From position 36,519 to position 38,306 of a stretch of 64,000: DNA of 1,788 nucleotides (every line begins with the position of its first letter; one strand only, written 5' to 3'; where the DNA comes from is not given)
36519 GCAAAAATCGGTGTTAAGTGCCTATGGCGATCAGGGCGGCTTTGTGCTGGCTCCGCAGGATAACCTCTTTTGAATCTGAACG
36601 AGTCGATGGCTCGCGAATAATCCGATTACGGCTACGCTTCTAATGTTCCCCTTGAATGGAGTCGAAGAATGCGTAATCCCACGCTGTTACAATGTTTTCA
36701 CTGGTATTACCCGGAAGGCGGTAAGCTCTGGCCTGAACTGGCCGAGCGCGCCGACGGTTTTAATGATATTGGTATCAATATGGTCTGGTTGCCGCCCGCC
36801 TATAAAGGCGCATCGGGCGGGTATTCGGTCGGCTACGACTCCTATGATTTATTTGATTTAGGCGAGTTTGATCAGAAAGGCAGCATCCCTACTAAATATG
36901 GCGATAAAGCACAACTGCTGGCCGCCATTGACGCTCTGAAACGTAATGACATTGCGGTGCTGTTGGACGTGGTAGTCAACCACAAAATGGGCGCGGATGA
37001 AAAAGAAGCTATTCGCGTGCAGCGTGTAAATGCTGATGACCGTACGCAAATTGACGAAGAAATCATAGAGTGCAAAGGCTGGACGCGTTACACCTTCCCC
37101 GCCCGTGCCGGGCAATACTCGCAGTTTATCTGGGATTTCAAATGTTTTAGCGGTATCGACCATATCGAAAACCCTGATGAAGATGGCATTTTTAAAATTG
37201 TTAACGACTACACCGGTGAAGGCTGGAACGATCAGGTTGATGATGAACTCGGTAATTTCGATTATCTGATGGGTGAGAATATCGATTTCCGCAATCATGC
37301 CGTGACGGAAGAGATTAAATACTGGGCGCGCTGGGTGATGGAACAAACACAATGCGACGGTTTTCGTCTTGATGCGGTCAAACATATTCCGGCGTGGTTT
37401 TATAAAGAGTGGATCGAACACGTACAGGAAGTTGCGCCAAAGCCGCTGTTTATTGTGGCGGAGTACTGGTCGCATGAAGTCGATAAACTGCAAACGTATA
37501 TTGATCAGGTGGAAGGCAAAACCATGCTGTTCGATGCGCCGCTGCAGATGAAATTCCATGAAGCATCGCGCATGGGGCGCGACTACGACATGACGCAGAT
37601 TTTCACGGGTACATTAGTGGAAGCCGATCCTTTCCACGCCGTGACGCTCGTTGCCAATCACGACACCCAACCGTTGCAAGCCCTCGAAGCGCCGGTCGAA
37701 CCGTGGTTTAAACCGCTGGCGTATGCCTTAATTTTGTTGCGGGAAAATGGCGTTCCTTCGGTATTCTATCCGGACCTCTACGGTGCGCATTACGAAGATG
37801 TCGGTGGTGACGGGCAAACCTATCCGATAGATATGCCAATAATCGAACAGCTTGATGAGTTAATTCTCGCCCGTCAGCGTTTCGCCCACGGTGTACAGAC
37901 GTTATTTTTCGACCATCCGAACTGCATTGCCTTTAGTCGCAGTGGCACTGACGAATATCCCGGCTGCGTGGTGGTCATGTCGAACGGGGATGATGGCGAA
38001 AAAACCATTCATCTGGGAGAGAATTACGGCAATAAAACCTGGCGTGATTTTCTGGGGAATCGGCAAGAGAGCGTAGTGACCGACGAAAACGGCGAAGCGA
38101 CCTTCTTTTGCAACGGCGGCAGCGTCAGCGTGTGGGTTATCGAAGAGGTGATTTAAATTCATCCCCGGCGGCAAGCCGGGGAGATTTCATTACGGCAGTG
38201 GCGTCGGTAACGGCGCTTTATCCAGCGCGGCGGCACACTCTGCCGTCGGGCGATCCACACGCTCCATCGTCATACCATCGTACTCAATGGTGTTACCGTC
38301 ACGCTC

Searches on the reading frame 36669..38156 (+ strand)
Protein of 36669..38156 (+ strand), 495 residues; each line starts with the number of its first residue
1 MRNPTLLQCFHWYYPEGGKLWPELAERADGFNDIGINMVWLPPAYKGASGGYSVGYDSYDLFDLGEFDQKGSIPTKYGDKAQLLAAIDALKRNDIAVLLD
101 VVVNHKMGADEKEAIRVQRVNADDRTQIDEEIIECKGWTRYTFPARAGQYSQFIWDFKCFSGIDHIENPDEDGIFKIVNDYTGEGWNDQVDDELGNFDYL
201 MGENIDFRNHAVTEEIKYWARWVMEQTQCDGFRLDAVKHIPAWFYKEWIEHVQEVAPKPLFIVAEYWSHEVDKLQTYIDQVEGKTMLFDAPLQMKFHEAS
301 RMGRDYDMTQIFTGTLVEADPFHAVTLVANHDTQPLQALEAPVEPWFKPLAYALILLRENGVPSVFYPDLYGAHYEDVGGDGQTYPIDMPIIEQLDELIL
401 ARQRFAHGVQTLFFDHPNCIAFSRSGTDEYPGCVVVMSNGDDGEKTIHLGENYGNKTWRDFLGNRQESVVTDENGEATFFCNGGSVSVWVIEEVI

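Call 83: search_protein_families(library=pfam, proteins=[window:36669-38156:+], max_evalue=0.00001)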
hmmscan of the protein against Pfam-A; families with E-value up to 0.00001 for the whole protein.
window:36669-38156:+ (495 aa): 2 families
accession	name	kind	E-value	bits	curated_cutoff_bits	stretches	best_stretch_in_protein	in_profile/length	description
PF00128.31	Alpha-amylase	-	6.8e-18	65.6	22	1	26-367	23-350/446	Alpha amylase, catalytic domain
PF02324.22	Glyco_hydro_70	-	7.9e-10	37.9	24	0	25-132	610-718/831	Glycosyl hydrolase family 70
